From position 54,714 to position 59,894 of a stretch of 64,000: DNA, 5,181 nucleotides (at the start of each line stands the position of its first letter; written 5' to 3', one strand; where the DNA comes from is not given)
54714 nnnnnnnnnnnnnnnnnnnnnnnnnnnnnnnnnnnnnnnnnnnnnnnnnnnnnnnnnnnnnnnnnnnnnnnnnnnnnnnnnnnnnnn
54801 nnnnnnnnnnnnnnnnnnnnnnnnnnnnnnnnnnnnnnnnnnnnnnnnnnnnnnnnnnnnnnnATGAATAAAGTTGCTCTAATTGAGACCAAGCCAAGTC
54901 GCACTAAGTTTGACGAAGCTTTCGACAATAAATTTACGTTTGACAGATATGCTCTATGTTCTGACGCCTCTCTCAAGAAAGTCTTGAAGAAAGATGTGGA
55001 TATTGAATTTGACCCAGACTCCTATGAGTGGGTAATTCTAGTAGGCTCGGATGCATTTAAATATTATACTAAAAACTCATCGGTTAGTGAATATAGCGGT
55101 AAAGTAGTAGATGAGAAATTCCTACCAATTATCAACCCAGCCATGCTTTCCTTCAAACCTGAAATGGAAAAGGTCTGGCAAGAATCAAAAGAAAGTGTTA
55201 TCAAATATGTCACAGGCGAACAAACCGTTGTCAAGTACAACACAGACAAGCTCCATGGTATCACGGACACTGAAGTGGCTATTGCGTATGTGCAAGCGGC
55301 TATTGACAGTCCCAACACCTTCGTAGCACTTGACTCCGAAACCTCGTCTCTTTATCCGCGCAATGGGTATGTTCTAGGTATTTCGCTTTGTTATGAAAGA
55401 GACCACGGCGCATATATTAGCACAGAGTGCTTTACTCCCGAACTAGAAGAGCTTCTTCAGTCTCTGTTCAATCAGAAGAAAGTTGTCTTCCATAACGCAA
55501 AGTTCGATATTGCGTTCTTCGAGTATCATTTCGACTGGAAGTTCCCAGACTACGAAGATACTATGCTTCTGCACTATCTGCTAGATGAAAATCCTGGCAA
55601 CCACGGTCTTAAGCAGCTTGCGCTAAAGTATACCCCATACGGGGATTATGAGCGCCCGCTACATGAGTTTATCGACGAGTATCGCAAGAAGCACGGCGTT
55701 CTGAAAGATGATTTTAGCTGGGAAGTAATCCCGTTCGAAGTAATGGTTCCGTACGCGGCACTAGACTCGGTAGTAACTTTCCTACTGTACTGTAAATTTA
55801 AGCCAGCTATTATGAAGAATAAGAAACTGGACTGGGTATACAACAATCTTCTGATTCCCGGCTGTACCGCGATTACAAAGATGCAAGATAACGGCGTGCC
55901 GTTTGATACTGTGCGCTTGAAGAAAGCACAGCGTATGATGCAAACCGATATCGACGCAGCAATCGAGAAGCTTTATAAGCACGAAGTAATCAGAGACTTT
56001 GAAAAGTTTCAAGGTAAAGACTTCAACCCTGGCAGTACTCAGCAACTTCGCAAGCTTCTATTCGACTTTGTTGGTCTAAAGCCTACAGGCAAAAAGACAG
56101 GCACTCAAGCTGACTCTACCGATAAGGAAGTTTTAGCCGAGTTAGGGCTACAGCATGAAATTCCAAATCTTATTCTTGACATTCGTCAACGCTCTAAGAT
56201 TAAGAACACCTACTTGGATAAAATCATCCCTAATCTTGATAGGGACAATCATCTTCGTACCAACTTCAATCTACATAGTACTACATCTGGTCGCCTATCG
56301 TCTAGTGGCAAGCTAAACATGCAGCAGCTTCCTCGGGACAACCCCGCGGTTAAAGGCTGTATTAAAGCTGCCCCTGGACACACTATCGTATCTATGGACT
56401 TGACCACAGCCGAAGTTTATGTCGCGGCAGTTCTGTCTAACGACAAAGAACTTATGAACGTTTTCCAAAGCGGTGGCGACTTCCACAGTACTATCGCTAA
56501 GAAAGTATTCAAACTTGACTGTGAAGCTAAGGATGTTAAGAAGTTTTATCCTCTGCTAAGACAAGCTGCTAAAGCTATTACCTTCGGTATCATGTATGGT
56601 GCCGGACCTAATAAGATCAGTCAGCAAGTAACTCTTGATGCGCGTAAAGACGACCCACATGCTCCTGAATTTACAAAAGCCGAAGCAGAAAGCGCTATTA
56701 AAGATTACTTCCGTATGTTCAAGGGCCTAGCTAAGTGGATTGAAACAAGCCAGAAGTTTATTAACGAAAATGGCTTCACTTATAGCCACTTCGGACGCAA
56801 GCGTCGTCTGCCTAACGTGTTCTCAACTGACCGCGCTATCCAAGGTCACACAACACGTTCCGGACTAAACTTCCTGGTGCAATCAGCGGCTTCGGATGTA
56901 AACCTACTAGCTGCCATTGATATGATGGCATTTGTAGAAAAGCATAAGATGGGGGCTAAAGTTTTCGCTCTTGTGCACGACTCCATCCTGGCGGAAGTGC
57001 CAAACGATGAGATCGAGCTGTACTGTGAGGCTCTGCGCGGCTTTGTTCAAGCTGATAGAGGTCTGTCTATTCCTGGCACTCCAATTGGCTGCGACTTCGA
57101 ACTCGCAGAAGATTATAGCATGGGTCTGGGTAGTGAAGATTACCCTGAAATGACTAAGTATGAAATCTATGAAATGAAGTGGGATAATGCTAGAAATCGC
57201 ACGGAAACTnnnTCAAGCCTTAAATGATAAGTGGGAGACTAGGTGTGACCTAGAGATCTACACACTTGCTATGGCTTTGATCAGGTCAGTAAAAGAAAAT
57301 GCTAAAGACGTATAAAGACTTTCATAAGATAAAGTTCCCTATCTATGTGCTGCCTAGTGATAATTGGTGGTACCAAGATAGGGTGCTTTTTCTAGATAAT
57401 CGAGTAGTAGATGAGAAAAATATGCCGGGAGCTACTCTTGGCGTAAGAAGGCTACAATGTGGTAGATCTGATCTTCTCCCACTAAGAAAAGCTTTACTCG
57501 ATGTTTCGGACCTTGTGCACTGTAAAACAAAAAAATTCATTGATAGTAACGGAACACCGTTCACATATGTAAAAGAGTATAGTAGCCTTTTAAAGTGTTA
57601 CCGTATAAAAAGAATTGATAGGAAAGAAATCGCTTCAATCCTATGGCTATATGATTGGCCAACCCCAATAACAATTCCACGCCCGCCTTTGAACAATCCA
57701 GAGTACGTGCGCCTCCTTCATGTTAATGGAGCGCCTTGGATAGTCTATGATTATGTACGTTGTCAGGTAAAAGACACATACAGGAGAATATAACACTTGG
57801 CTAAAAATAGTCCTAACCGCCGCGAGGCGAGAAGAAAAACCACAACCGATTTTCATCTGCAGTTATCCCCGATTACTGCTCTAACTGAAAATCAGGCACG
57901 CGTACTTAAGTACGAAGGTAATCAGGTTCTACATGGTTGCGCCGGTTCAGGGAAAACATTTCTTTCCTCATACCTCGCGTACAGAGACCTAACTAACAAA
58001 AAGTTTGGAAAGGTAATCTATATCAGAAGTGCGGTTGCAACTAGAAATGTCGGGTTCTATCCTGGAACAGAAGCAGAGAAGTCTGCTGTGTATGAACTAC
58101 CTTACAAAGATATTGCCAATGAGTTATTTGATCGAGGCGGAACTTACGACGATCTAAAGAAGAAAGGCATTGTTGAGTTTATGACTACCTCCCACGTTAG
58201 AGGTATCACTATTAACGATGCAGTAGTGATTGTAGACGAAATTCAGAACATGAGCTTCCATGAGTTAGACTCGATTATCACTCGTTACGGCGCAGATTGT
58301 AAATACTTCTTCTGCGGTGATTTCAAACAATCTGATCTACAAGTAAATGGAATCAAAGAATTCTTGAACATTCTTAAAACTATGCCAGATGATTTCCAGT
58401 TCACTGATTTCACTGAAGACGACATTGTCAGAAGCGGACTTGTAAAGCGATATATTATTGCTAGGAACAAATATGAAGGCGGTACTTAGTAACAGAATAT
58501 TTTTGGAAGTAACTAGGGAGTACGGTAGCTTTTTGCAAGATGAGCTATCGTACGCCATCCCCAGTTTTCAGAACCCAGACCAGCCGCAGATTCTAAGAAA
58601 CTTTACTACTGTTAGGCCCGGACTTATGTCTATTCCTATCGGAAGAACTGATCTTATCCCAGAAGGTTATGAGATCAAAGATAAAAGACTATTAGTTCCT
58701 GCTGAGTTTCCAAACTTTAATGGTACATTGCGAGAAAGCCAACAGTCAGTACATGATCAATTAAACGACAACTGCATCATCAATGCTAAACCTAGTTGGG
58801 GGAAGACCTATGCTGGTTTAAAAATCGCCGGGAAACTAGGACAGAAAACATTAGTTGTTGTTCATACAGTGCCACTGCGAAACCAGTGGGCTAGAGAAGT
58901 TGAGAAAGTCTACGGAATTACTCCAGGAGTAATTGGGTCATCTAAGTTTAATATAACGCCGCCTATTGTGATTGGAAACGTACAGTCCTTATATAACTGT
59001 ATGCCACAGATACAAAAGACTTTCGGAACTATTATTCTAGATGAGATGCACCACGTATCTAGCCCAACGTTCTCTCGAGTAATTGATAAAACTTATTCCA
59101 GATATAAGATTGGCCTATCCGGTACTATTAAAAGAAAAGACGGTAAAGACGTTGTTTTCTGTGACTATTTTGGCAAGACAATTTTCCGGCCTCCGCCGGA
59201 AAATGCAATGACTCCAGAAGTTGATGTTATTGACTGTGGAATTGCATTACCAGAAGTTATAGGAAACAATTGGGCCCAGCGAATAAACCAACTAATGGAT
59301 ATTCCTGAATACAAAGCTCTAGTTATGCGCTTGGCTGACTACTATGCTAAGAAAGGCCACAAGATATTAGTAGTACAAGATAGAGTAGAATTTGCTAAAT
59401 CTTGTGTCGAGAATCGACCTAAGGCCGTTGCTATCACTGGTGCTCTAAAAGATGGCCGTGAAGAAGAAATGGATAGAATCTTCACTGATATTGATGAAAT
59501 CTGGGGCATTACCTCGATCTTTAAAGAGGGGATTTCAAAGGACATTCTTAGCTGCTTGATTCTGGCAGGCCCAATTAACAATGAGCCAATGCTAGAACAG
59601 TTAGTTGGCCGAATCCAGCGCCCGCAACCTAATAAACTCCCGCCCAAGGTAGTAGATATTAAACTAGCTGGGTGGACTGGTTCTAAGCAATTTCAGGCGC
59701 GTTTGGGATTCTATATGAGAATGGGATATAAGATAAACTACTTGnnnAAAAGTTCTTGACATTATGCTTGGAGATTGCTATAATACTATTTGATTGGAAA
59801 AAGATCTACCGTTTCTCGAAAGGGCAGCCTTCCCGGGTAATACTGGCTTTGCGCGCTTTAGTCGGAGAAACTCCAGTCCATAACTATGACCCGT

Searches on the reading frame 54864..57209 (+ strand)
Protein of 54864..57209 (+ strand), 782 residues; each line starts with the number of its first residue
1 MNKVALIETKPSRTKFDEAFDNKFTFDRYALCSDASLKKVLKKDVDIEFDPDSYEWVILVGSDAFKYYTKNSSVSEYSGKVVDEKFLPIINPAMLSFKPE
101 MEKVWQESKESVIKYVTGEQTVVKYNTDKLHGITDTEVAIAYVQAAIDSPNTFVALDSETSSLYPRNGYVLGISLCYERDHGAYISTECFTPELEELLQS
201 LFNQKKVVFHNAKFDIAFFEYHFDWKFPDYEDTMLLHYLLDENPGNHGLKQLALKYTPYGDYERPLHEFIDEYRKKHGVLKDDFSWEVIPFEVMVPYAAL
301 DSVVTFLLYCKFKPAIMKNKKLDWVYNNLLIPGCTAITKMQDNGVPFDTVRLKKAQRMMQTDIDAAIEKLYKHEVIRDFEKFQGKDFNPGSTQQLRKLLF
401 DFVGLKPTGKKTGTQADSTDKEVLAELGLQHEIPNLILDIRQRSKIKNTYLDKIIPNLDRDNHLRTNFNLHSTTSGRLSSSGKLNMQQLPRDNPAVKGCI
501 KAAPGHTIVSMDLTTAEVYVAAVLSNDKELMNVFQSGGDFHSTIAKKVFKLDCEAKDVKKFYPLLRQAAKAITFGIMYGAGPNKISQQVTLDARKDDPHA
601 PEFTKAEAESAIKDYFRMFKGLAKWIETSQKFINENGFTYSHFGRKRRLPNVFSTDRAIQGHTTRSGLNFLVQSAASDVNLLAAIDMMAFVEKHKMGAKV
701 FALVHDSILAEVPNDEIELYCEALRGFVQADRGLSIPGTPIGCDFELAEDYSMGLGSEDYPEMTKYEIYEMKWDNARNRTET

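Call 11: search_protein_families(library=phrogs, proteins=[window:54864-57209:+], max_evalue=0.00001)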
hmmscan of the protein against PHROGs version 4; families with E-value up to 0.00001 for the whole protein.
window:54864-57209:+ (782 aa): 8 families
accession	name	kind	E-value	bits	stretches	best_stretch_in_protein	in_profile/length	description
phrog_17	-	DNA, RNA and nucleotide metabolism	8.7e-143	478.9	1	46-769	559-1246/1445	DNA polymerase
phrog_2573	-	DNA, RNA and nucleotide metabolism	1.1e-35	124.5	1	496-723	5-240/336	DNA polymerase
phrog_5995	-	DNA, RNA and nucleotide metabolism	3.5e-33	116.1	1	602-775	18-190/236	DNA polymerase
phrog_12241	-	DNA, RNA and nucleotide metabolism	1.1e-26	94.8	1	193-490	187-494/502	DNA polymerase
phrog_15971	-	DNA, RNA and nucleotide metabolism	1.6e-17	64.8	1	337-723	14-344/376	DNA polymerase I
phrog_10285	-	DNA, RNA and nucleotide metabolism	8.9e-13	49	1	492-716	41-286/321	DNA polymerase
phrog_23226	-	DNA, RNA and nucleotide metabolism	1.4e-11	44.6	1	344-550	172-383/611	DNA polymerase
phrog_35406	-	DNA, RNA and nucleotide metabolism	1.4e-06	28.7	0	605-707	136-241/320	DNA polymerase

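Call 19: search_dna_similar(query=window:54864-57209:+, collection=phages, mode=protein, max_rows=25, max_evalue=1e-20)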
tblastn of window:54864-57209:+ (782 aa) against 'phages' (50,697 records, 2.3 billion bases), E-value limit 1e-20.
Records with a match: 2464; places in all: 2467; records where one place covers at least 80% of the query: 1116.
Best place of each record, by identity: <60% 2464.
By first word of the organism name: Vibrio 440; Mycobacterium 326; Salmonella 281; Microbacterium 202; Escherichia 185; Staphylococcus 137; Bacillus 109; Klebsiella 107; Gordonia 95; Pseudomonas 72; and 64 more.
By host as written in the record: - 468; Mycobacterium smegmatis mc2 155 232; Microbacterium foliorum NRRL B-24224 SEA 96; Microbacterium foliorum NRRL B-24224 84; Escherichia coli 64; Mycobacterium smegmatis mc#155 50; Listeria monocytogenes 46; Staphylococcus aureus 45; and 453 more.
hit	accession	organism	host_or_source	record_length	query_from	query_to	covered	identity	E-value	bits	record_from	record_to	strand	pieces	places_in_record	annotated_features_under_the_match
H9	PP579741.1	Enterobacter phage KKP_3711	Enterobacter sp. KKP_3684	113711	3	764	97%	45.5%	0e+0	655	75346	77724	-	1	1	DNA polymerase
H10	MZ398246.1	Escherichia phage IME178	Escherichia coli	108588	3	764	97%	43.6%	0e+0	633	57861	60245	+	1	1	DNA polymerase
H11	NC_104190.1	Escherichia phage IME178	Escherichia coli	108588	3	764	97%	43.6%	0e+0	633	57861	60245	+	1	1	DNA polymerase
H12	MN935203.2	Proteus phage VTCCBPA139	Proteus mirabilis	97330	3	764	97%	43.5%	2e-155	641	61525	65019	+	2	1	DNA polymerase | hypothetical protein (x2)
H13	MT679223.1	Proteus phage 1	Proteus mirabilis H10.20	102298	3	763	97%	43.6%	0e+0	637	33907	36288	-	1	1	DNA polymerase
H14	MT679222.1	Proteus phage 2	Proteus mirabilis 3b10_21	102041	3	763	97%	43.6%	0e+0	637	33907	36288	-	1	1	DNA polymerase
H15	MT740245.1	Proteus phage M4H10_20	Proteus mirabilis H10_20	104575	3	763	97%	43.6%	0e+0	637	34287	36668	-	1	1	DNA polymerase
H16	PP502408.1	Proteus phage vB_PMC-PL1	Proteus mirabilis B2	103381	3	763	97%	43.6%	0e+0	637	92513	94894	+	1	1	DNA polymerase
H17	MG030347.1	Proteus phage PM135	Proteus mirabilis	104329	3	764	97%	43.5%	2e-155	641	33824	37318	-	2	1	DNA polymerase (x2) | hypothetical protein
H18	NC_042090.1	Proteus phage PM135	Proteus mirabilis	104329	3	764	97%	43.5%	2e-155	641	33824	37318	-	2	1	DNA polymerase (x2) | endonuclease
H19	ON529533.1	Proteus phage RP7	Proteus vulgaris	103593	3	763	97%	43.6%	0e+0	638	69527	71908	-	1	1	DNA polymerase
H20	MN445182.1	Salmonella phage vB_SalS_SA001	Salmonella enterica subsp. enterica ...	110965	3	764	97%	43.5%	0e+0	632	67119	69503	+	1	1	DNA polymerase I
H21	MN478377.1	Bacteriophage Eos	-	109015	3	764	97%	43.5%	0e+0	624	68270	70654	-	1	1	DNA polymerase I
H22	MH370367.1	Salmonella phage S114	Salmonella enterica subsp. enterica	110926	3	764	97%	43.5%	0e+0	632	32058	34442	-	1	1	DNA directed DNA polymerase-like protein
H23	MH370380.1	Salmonella phage S133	Salmonella enterica subsp. enterica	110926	3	764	97%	43.5%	0e+0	632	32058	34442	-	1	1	DNA directed DNA polymerase-like protein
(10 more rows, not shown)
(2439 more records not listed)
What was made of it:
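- On T5-like phages (Demerecviridae-like): The best cultured DNA polymerase matches are all T5-like phages, at 43-45% (call 19).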

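Call 61: get_annotated_region(hit=H10, flank=9000)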
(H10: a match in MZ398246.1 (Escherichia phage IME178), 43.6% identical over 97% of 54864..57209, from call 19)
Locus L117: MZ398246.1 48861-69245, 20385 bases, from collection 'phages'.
description: Escherichia phage IME178, complete genome.
organism: Escherichia phage IME178 (NCBI taxid 2860371)
taxonomy: Viruses; Duplodnaviria; Heunggongvirae; Uroviricota; Caudoviricetes; Demerecviridae; Markadamsvirinae; Tequintavirus
host: Escherichia coli; source: -; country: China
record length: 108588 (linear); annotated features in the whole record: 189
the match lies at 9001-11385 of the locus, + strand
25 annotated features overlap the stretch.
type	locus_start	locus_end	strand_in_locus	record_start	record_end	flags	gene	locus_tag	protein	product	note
CDS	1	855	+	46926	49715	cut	-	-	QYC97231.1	replication protein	-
CDS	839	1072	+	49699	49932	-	-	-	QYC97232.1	hypothetical protein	-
CDS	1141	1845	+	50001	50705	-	-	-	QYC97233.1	hypothetical protein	-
CDS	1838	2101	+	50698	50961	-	-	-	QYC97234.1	hypothetical protein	-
CDS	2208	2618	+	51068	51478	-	-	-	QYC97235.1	hypothetical protein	-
CDS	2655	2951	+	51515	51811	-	-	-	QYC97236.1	hypothetical protein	-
CDS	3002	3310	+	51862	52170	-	-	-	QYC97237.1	hypothetical protein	-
CDS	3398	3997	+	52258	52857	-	-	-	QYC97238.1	DNA ligase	-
CDS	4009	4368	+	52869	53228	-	-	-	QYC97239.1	DNA ligase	-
CDS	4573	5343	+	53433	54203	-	-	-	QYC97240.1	DNA ligase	-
CDS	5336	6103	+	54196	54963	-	-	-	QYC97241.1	hypothetical protein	-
CDS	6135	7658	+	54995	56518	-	-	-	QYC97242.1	hypothetical protein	-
CDS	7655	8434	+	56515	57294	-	-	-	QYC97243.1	DNA primase/helicase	-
CDS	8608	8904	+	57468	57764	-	-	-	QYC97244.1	hypothetical protein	-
CDS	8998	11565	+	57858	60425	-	-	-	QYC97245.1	DNA polymerase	-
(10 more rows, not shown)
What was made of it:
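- On T5-like phages (Demerecviridae-like): Gene order is the same as in Tequintavirus IME178 (call 61).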

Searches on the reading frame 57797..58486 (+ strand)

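Call 71: search_protein_families(library=pfam, proteins=[window:57797-58486:+], max_evalue=0.001)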
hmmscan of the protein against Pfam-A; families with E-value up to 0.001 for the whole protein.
window:57797-58486:+ (230 aa): 4 families
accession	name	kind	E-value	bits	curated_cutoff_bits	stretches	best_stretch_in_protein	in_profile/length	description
PF02562.22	PhoH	-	7e-39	133.9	27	1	26-220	2-201/205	PhoH-like protein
PF13401.12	AAA_22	-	5.7e-07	30.3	27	1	39-158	4-102/130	AAA domain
PF13604.12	AAA_30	-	6.2e-05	23.3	27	1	40-179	18-128/191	AAA domain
PF13245.12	AAA_19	-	0.00027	21.6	25.1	0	42-179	13-129/134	AAA domain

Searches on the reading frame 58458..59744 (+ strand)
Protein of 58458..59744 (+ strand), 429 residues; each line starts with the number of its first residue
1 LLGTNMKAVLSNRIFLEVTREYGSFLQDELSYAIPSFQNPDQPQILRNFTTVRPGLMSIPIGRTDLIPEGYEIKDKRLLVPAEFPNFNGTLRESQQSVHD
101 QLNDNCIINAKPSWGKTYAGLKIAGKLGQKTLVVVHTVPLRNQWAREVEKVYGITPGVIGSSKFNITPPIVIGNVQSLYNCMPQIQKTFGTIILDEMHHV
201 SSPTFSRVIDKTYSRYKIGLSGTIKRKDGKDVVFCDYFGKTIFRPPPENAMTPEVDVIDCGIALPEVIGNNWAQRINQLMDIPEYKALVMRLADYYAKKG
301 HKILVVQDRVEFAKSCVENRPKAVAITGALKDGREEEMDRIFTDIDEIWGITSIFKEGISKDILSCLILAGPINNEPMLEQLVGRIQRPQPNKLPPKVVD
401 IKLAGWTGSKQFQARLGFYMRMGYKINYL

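Call 11: search_protein_families(library=phrogs, proteins=[window:58458-59744:+], max_evalue=0.00001)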
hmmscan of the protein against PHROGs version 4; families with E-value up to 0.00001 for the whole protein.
window:58458-59744:+ (429 aa): 3 families
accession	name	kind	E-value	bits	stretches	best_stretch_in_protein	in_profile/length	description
phrog_16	-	DNA, RNA and nucleotide metabolism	1.8e-51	176.4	1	54-401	237-598/986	DNA helicase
phrog_62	-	DNA, RNA and nucleotide metabolism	1.1e-13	50.6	1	85-232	691-857/1881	DNA helicase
phrog_9690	-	DNA, RNA and nucleotide metabolism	6.1e-13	49.5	1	164-401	16-268/306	DNA helicase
